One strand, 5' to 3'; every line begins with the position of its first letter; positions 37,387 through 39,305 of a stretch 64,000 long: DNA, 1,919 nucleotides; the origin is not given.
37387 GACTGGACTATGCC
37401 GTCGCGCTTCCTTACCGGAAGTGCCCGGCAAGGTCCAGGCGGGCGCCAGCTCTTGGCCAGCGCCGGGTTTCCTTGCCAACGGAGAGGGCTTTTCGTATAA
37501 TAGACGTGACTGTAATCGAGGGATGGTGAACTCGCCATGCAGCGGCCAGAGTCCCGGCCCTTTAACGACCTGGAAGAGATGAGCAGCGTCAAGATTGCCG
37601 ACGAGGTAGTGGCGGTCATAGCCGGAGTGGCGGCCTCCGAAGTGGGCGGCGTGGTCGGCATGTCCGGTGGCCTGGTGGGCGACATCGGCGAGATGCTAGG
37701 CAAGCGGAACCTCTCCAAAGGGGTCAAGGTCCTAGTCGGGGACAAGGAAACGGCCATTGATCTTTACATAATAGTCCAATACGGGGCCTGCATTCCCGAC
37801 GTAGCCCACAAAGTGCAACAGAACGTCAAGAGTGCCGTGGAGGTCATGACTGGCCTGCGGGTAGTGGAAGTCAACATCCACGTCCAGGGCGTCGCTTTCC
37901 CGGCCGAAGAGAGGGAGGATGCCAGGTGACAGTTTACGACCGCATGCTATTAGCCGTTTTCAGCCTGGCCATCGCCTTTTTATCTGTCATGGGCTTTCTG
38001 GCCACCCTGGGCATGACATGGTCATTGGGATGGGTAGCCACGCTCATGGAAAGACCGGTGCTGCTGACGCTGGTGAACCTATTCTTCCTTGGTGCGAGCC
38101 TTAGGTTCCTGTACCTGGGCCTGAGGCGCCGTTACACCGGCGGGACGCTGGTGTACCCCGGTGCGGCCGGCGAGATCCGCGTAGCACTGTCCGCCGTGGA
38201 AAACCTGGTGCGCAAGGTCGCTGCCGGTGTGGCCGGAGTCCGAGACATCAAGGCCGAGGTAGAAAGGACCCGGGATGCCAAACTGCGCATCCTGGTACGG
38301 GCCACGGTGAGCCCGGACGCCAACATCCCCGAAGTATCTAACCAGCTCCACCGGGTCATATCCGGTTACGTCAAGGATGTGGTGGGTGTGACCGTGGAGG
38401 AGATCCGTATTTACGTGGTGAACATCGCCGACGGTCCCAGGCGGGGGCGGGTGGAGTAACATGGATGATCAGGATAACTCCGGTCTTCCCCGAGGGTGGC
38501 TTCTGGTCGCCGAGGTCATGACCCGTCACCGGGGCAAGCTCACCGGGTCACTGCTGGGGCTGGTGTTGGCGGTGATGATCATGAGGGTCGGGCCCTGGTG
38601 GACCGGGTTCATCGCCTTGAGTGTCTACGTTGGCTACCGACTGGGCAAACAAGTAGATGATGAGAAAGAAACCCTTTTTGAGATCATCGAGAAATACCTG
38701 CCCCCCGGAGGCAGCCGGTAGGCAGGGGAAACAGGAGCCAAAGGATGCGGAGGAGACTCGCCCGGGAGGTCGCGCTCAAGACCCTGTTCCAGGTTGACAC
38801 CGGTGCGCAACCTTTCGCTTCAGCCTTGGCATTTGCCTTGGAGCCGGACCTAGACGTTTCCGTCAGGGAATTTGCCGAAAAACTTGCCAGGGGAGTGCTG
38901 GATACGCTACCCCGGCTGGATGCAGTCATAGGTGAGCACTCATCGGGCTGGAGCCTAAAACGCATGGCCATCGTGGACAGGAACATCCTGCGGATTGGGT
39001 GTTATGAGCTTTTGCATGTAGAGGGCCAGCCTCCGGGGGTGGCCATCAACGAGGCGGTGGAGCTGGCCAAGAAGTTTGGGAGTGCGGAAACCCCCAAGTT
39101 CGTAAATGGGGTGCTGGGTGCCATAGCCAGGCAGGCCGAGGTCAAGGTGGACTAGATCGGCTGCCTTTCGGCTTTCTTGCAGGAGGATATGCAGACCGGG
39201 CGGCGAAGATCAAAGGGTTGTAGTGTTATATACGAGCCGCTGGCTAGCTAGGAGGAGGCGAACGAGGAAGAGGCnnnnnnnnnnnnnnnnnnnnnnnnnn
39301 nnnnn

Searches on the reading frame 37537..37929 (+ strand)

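Call 45: search_protein_families(library=pfam, proteins=[window:37537-37929:+], max_evalue=0.001)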
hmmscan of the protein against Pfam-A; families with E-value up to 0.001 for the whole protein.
window:37537-37929:+ (130 aa): 1 family
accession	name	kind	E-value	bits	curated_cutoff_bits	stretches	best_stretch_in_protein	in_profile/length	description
PF03780.18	Asp23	-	1e-36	126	28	1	16-119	3-107/108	Asp23 family, cell envelope-related function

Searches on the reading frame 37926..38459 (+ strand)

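Call 45: search_protein_families(library=pfam, proteins=[window:37926-38459:+], max_evalue=0.001)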
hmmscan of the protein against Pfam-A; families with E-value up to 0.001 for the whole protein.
window:37926-38459:+ (177 aa): 1 family
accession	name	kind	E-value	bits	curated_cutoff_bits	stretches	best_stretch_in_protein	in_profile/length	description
PF03780.18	Asp23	-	0.00013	22.8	28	1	111-167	51-107/108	Asp23 family, cell envelope-related function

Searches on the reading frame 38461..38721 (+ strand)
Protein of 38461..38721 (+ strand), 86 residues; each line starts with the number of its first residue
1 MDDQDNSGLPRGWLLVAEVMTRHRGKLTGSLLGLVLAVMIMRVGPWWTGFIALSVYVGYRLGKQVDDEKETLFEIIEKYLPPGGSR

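Call 45: search_protein_families(library=pfam, proteins=[window:38461-38721:+], max_evalue=0.001)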
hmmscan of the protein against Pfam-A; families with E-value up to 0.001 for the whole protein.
window:38461-38721:+ (86 aa): 1 family
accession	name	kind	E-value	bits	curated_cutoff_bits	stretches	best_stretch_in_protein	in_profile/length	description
PF10031.14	DUF2273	-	2.8e-11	43.7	25.4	1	20-66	2-48/48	Small integral membrane protein (DUF2273)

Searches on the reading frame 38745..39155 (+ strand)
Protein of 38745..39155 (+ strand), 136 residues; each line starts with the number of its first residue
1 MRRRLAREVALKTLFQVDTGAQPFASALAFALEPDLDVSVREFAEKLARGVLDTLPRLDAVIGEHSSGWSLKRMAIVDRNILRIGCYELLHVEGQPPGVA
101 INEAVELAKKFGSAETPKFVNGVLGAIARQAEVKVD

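Call 45: search_protein_families(library=pfam, proteins=[window:38745-39155:+], max_evalue=0.001)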
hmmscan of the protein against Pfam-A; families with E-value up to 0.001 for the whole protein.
window:38745-39155:+ (136 aa): 1 family
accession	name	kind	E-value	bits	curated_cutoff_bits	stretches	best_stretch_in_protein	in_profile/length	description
PF01029.23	NusB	-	8.1e-37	127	23.1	1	6-129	3-133/133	NusB family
